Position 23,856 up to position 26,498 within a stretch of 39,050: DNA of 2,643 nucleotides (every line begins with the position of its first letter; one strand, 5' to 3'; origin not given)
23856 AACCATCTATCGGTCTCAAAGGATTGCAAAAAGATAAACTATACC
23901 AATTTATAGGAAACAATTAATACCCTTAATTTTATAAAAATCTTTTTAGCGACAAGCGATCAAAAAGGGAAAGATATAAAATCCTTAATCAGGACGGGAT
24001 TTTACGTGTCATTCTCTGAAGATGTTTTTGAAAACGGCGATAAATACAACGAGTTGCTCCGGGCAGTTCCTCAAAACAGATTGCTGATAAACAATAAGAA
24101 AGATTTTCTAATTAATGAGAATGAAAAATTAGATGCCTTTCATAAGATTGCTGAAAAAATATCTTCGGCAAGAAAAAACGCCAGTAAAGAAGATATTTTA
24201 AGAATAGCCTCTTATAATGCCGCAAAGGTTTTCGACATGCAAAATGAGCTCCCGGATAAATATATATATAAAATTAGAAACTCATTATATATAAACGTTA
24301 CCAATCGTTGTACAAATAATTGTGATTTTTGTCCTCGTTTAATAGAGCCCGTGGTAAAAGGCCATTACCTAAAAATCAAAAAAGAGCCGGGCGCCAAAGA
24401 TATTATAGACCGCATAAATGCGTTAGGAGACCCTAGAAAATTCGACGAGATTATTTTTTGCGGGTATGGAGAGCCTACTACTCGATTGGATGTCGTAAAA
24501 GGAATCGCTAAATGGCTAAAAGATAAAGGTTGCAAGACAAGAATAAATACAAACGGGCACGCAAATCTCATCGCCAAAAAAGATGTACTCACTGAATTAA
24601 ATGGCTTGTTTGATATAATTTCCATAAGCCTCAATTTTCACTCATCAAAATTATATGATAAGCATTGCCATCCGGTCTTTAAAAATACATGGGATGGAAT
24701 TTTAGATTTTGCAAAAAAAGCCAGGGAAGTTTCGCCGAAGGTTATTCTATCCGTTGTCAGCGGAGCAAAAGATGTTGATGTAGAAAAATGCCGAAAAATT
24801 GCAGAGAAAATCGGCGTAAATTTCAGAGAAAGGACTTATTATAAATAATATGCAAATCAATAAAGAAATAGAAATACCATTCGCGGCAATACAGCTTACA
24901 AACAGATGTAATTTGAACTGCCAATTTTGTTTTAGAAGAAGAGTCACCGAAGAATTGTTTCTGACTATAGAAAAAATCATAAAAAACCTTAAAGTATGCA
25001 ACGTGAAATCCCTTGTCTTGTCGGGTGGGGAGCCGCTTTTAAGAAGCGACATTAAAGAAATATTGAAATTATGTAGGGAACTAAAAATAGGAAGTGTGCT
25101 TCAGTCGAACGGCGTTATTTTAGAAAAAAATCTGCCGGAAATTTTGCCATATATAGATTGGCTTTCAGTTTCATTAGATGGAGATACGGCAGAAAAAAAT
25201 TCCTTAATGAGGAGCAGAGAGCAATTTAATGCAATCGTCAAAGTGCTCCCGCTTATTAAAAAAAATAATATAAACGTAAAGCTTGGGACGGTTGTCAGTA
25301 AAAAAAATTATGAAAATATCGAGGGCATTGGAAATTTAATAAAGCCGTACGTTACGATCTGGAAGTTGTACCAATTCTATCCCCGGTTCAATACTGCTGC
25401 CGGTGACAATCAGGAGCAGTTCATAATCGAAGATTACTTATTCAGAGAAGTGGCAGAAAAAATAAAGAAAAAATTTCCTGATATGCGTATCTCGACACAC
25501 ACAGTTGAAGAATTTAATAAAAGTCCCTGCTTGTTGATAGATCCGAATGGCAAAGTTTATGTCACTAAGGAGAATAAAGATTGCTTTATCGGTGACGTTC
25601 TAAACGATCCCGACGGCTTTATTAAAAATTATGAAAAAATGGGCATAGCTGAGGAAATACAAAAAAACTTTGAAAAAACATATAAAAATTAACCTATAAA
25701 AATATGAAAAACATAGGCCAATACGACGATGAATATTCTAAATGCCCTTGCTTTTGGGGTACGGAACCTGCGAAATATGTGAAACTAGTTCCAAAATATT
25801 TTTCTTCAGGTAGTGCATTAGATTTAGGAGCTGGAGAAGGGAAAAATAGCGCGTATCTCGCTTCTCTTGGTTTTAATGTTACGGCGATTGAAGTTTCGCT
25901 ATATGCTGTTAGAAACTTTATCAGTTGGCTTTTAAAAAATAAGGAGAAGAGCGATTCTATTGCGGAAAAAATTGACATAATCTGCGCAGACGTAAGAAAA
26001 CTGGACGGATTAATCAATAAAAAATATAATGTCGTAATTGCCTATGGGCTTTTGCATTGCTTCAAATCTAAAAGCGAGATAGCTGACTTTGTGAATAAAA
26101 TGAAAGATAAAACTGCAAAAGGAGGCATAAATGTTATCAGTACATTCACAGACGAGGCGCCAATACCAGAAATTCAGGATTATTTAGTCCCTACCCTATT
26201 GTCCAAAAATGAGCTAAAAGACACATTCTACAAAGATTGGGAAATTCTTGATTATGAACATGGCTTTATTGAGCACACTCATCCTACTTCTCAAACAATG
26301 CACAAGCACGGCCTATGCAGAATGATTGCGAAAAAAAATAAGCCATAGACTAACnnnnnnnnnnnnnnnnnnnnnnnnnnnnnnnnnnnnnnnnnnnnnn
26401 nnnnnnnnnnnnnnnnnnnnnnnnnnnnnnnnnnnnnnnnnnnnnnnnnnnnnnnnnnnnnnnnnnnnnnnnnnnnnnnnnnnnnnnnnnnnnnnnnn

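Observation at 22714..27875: AT-rich five-gene operon I cannot map to a known pathway: U32-like protein, three radical-SAM-type enzymes and a TehB-like methyltransferase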

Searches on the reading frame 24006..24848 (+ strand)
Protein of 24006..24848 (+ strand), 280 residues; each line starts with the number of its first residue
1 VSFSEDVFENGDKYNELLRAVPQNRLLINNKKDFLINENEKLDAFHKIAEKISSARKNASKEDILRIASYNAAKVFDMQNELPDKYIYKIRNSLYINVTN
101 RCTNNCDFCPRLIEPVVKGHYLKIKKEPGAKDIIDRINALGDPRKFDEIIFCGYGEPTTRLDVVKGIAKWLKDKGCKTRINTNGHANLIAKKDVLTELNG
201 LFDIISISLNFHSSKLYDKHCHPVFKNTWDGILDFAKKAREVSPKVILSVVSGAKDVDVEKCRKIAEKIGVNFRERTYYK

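Call 3: search_protein_families(library=pfam, proteins=[window:24006-24848:+], max_evalue=0.1)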
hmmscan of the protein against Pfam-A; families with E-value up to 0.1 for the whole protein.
window:24006-24848:+ (280 aa): 3 families
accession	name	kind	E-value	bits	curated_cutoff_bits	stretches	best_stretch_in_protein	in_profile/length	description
PF04055.27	Radical_SAM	-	2.5e-15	57.5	29.5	1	96-260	1-160/166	Radical SAM superfamily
PF01381.28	HTH_3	-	0.045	14.2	23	0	234-275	14-54/55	Helix-turn-helix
PF01026.27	TatD_DNase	-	0.045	13.6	27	0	2-76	173-252/253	TatD related DNase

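Call 4: search_protein_families(library=ncbifam, proteins=[window:24006-24848:+], max_evalue=0.1)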
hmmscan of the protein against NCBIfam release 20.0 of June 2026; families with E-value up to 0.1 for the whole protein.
window:24006-24848:+ (280 aa): 33 families (the best 25 are shown)
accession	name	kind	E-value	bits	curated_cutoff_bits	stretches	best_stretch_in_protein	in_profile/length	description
TIGR04038.1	tatD_link_rSAM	subfamily_domain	1.5e-73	246.7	129.7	1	86-278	2-191/192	TatD family nuclease-associated radical SAM protein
TIGR04100.1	rSAM_pair_X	hypoth_equivalog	1.8e-52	177.8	262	1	87-278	3-196/197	TIGR04100 family radical SAM protein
TIGR04317.1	W_rSAM_matur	equivalog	1.1e-12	47.7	380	1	93-272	5-177/349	tungsten cofactor oxidoreductase radical SAM maturase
NF050035.1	rSAM_WgK_link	exception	2.1e-07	30.3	650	1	93-272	10-177/367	radical SAM/SPASM peptide maturase WgkB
TIGR03972.1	rSAM_TYW1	equivalog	1.5e-06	27.6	317.95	1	154-276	127-245/297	4-demethylwyosine synthase TYW1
NF045702.1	rSAM_GDGT_ether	equivalog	1.5e-06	27.2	450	1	95-257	89-244/486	tetraether lipid synthase Tes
NF038283.1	viperin_w_prok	equivalog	1.6e-06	27.5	180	1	98-210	8-115/281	viperin family antiviral radical SAM protein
TIGR03978.1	rSAM_paired_1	equivalog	2.2e-06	26.7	370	1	23-180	11-168/466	His-Xaa-Ser system radical SAM maturase HxsB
NF001199.0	PRK00164.2-1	equivalog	4.8e-06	25.9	231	1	82-245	3-154/308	GTP 3',8-cyclase MoaA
NF038332.1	rSAM_rare_HxsC4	exception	1.2e-05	24.6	500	1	87-240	9-155/335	radical SAM protein HxsC4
TIGR02668.1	moaA_archaeal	equivalog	4.4e-05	22.6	325.25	1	84-262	3-169/303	GTP 3',8-cyclase MoaA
TIGR04055.1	rSAM_NirJ2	equivalog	6.6e-05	22.6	500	1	97-243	5-137/326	putative heme d1 biosynthesis radical SAM protein NirJ2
TIGR03977.1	rSAM_pair_HxsC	equivalog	8.5e-05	21.6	267.9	1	92-249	25-176/292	His-Xaa-Ser system radical SAM maturase HxsC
NF053743.1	LipS2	equivalog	0.00011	21.8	270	1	92-240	23-165/292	LipS2 family lipoyl synthase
NF053742.1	LipS1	equivalog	0.00014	21.6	230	1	96-264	10-169/268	LipS1 family lipoyl synthase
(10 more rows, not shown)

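Call 5: search_protein_families(library=padloc, proteins=[window:24006-24848:+], max_evalue=0.01)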
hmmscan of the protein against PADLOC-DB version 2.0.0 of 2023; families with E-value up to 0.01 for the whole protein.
window:24006-24848:+ (280 aa): 2 families
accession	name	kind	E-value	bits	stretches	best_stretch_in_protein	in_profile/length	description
PDLC02903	pVip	-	2.3e-08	31.8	1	95-210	3-101/257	Viperins not associated with kinases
PDLC02904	pVip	-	1.1e-06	26.4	1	98-216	9-114/262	Viperins associated with kinases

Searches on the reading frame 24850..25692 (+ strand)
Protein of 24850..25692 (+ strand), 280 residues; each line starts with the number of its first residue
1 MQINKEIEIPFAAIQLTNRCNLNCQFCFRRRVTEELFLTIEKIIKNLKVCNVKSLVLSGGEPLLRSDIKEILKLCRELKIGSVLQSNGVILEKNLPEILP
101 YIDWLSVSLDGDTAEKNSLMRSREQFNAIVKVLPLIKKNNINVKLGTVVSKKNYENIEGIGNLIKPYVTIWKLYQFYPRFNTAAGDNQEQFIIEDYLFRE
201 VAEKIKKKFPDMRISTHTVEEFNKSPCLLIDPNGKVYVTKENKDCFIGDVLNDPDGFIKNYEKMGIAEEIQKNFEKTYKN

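Call 3: search_protein_families(library=pfam, proteins=[window:24850-25692:+], max_evalue=0.1)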
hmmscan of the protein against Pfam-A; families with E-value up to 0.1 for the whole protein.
window:24850-25692:+ (280 aa): 4 families
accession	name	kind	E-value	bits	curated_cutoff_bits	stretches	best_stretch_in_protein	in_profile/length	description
PF04055.27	Radical_SAM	-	6.3e-22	78.9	29.5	1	14-160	1-162/166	Radical SAM superfamily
PF13353.11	Fer4_12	-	3.9e-08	34.1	22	1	18-116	13-120/137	4Fe-4S single cluster domain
PF20765.3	Phage_tail_terminator_8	-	0.016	16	24.2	1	199-231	4-36/124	Phage tail terminator protein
PF19238.5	Radical_SAM_2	-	0.02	15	26.7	0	13-36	15-38/151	Radical SAM-like domain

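Call 4: search_protein_families(library=ncbifam, proteins=[window:24850-25692:+], max_evalue=0.1)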
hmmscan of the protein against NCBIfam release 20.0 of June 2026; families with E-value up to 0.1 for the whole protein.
window:24850-25692:+ (280 aa): 90 families (the best 25 are shown)
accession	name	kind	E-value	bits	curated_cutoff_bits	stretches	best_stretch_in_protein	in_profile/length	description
NF038283.1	viperin_w_prok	equivalog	4.1e-26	91.8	180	1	16-243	8-249/281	viperin family antiviral radical SAM protein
TIGR04051.1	rSAM_NirJ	equivalog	4.5e-20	71.9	515.45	1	14-166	6-165/354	heme d1 biosynthesis radical SAM protein NirJ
TIGR04317.1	W_rSAM_matur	equivalog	1.6e-19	70.3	380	1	14-237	8-253/349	tungsten cofactor oxidoreductase radical SAM maturase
TIGR03962.1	mycofact_rSAM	equivalog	1.7e-19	70.2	265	1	14-177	16-186/339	mycofactocin radical SAM maturase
TIGR04250.1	SCM_rSAM_ScmE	equivalog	2.4e-19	69.5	400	1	14-164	7-165/358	SynChlorMet cassette radical SAM/SPASM protein ScmE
TIGR02666.1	moaA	equivalog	1e-18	67.4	284.05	1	14-202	14-217/336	GTP 3',8-cyclase MoaA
TIGR04055.1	rSAM_NirJ2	equivalog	1.2e-18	67.8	500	1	16-167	6-164/326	putative heme d1 biosynthesis radical SAM protein NirJ2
TIGR04054.1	rSAM_NirJ1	equivalog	2.5e-18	65.9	650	1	10-166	36-199/387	putative heme d1 biosynthesis radical SAM protein NirJ1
TIGR02668.1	moaA_archaeal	equivalog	2.7e-18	66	325.25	1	14-208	14-213/303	GTP 3',8-cyclase MoaA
TIGR03961.1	rSAM_PTO1314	hypoth_equivalog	5.7e-18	65.3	306.05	1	12-164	25-178/332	PTO1314 family radical SAM protein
NF001199.0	PRK00164.2-1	equivalog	6.4e-18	64.9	231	1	14-208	16-216/308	GTP 3',8-cyclase MoaA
NF050035.1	rSAM_WgK_link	exception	1e-17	64.2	650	1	13-156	12-163/367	radical SAM/SPASM peptide maturase WgkB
NF045702.1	rSAM_GDGT_ether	equivalog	1.2e-16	60.4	450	1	11-160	87-249/486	tetraether lipid synthase Tes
TIGR04546.1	rSAM_ahbC_deAc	equivalog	4.1e-16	58.8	650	1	10-165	39-201/390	12,18-didecarboxysiroheme deacetylase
TIGR04545.1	rSAM_ahbD_hemeb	equivalog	4.9e-16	59.1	500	1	13-167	3-165/339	heme b synthase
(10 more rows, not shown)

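Call 5: search_protein_families(library=padloc, proteins=[window:24850-25692:+], max_evalue=0.01)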
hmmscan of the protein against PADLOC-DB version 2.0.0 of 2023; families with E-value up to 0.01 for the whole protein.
window:24850-25692:+ (280 aa): 3 families
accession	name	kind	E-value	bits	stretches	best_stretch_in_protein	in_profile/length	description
PDLC02903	pVip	-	1.6e-29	101.2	1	14-245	4-229/257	Viperins not associated with kinases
PDLC02904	pVip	-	2.1e-29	100.9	1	15-243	8-232/262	Viperins associated with kinases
PDLC02905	pVip-kinase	-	3.9e-13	47.5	1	4-240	176-422/474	Viperin-kinase fusion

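Call 43: search_solved_structures(query=window:24850-25692:+, max_evalue=0.001, show_alignments=1)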
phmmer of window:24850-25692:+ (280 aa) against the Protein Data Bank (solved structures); distinct sequences matched with E-value up to 0.001: 18.
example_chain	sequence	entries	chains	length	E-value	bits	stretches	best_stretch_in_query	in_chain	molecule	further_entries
7tol_A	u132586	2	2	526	9.2e-11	44.9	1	11-161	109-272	glycerol dibiphytanyl glycerol tetraether - macrocyclic archaeol synthase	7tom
9dfu_A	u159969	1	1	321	1.6e-10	44.1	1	14-177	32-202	Radical SAM core domain-containing protein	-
9dfn_A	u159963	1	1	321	2.5e-10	43.5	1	16-177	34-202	Radical SAM core domain-containing protein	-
7n7h_A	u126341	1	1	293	3.2e-10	43.1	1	15-199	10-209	VIPERIN-LIKE ENZYME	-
6b4c_A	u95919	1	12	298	6e-09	38.9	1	15-176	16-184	Viperin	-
9dgw_A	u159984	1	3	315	7e-09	38.7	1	15-176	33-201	Radical SAM core domain-containing protein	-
7n7i_A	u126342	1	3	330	8e-09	38.5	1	15-176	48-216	Viperin-like enzyme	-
9dfw_A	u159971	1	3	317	9.2e-09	38.3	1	15-176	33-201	Radical SAM core domain-containing protein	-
5vsl_A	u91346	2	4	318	2.1e-08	37.1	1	15-203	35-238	Radical S-adenosyl methionine domain-containing protein 2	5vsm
6q2p_A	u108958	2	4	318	2.6e-08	36.8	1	15-201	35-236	Radical S-adenosyl methionine domain-containing protein 2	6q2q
6efn_A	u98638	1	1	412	6.7e-08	35.5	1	12-159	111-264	Sporulation killing factor maturation protein SkfB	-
5v1q_A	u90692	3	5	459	9e-08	35.1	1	17-157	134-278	Radical SAM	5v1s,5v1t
2fb2_A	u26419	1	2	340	9.1e-07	31.8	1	12-152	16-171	Molybdenum cofactor biosynthesis protein A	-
1tv7_A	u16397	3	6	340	2.3e-06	30.4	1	13-152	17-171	Molybdenum cofactor biosynthesis protein A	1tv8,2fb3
7vob_C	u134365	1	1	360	3e-05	26.8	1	13-163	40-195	Cytosylglucuronate decarboxylase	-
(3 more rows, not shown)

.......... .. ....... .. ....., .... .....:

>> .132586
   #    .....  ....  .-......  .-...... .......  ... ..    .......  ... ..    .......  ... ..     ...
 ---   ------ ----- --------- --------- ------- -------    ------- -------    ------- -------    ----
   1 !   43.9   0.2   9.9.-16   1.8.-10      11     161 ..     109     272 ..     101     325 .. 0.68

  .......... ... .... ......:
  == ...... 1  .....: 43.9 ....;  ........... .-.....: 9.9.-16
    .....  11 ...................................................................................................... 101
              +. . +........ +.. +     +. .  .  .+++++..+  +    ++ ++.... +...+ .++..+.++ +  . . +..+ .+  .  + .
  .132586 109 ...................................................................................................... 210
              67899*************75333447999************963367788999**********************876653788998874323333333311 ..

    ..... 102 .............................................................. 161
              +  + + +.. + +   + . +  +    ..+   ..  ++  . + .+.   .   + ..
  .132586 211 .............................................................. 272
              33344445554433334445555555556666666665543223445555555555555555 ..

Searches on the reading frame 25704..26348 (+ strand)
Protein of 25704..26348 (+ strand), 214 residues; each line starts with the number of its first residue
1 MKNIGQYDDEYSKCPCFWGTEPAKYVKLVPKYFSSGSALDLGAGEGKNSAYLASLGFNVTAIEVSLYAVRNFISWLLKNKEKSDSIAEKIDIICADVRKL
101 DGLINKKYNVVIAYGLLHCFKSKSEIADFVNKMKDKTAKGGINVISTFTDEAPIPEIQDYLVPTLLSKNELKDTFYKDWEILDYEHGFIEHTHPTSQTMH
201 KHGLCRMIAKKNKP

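Call 3: search_protein_families(library=pfam, proteins=[window:25704-26348:+], max_evalue=0.1)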
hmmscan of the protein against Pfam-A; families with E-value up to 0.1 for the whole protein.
window:25704-26348:+ (214 aa): 10 families
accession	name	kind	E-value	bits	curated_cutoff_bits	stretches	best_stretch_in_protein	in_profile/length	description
PF03848.20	TehB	-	6.1e-19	68.6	20.4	1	31-188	27-172/193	Tellurite resistance protein TehB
PF08241.18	Methyltransf_11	-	2.4e-09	38.1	21.2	1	39-144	1-94/95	Methyltransferase domain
PF13489.12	Methyltransf_23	-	1e-08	35.5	27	1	27-203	15-149/164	Methyltransferase domain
PF13649.12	Methyltransf_25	-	4.7e-08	34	27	1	39-141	2-97/97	Methyltransferase domain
PF08242.18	Methyltransf_12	-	1.2e-06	29.5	30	1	39-141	1-96/98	Methyltransferase domain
PF13847.12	Methyltransf_31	-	1.7e-05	24.9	27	1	37-155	6-119/145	Methyltransferase domain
PF05724.17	TPMT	-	0.025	14.7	26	1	42-149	45-157/218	Thiopurine S-methyltransferase (TPMT)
PF21787.3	TNP-like_RNaseH_N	-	0.057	14.2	24.6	0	104-152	79-126/137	TNP-like, RNase H N-terminal domain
PF05175.20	MTS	-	0.065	13.3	23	1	34-112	31-103/170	Methyltransferase small domain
PF04445.19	SAM_MT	-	0.066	13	26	1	36-65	73-102/230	Putative SAM-dependent methyltransferase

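Call 4: search_protein_families(library=ncbifam, proteins=[window:25704-26348:+], max_evalue=0.1)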
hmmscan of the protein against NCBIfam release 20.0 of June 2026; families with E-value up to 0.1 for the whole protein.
window:25704-26348:+ (214 aa): 18 families
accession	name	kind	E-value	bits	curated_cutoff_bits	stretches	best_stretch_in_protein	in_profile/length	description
NF008992.0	PRK12335.1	equivalog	6.4e-23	81.3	303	1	28-212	116-288/289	SAM-dependent methyltransferase TehB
TIGR00477.1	tehB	equivalog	1.3e-18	67.2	219.5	1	32-195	71-220/238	tellurite resistance methyltransferase TehB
NF008405.0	PRK11207.1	equivalog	1.8e-18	66.7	218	1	31-193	27-179/198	tellurite resistance methyltransferase TehB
NF045649.1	2X_seleno_MduS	exception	3.4e-09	36.1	380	1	6-147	10-149/338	methyltransferase domain-containing selenoprotein MduS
TIGR01983.1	UbiG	equivalog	4.7e-07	29.3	102.95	1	31-148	46-154/228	bifunctional 2-polyprenyl-6-hydroxyphenol methylase/3-demethylubiquinol 3-O-methyltransferase UbiG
TIGR02072.1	BioC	equivalog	4.4e-06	26.7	184.95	1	30-199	28-191/244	malonyl-ACP O-methyltransferase BioC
NF041820.1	daptide_MTase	equivalog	1.4e-05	24.7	175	1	35-112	37-109/243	daptide-type RiPP biosynthesis methyltransferase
NF043040.1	corrin_prot_MT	hypoth_equivalog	0.00035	20.1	180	1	34-114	41-117/216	corrinoid protein-associated methyltransferase CpaM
NF051855.1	GlySarMtaseBact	equivalog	0.0012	18.6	350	1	37-123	56-137/259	glycine/sarcosine N-methyltransferase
NF001786.0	PRK00517.2-4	equivalog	0.0015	17.7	327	1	26-150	134-243/277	50S ribosomal protein L11 methyltransferase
NF009732.0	PRK13255.1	equivalog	0.0042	16.6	213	1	48-194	51-198/218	thiopurine S-methyltransferase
TIGR02021.1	BchM-ChlM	equivalog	0.0047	16.4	158.9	1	37-139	57-149/218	magnesium protoporphyrin IX methyltransferase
NF011529.0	PRK14968.1-3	equivalog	0.005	16.3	162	1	34-152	34-142/198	putative methyltransferase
NF008264.0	PRK11036.1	equivalog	0.0067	15.9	366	1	38-142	48-144/261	tRNA uridine 5-oxyacetic acid(34) methyltransferase CmoM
TIGR04345.1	ovoA_Cterm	equivalog_domain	0.03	13.9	170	0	7-69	15-76/242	putative 4-mercaptohistidine N1-methyltransferase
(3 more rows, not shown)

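Call 5: search_protein_families(library=padloc, proteins=[window:25704-26348:+], max_evalue=0.01)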
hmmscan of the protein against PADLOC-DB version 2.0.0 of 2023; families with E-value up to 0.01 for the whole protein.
window:25704-26348:+ (214 aa): 1 family
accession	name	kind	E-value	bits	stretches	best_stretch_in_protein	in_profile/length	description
PDLC04134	mad2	-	5.4e-13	46.6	1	37-149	294-398/492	mads_2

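Call 71: search_solved_structures(query=window:25704-26348:+, max_evalue=0.00001, show_alignments=0)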
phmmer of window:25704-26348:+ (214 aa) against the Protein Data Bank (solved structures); distinct sequences matched with E-value up to 0.00001: 8.
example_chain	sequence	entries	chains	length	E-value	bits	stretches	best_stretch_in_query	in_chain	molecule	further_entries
3m70_A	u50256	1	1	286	3.4e-15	59.7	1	31-199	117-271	Tellurite resistance protein tehB homolog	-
4dq0_A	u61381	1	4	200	1.6e-09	41.2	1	31-196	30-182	Tellurite resistance protein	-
2xva_A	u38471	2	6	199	2e-09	40.8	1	31-196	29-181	TELLURITE RESISTANCE PROTEIN TEHB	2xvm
2i6g_A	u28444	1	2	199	2.2e-09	40.7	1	28-200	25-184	Putative methyltransferase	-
6mro_A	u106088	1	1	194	2.4e-08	37.3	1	22-181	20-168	methyl transferase from Methanosarcina acetivorans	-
2kw5_A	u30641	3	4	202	1.3e-07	34.9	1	7-68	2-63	Slr1183 protein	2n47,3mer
4nec_A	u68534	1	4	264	2.1e-07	34.2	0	18-197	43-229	Putative SAM-dependent methyltransferase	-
8gdu_A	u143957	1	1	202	3.9e-07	33.3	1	29-181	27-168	Methyltransferase domain-containing protein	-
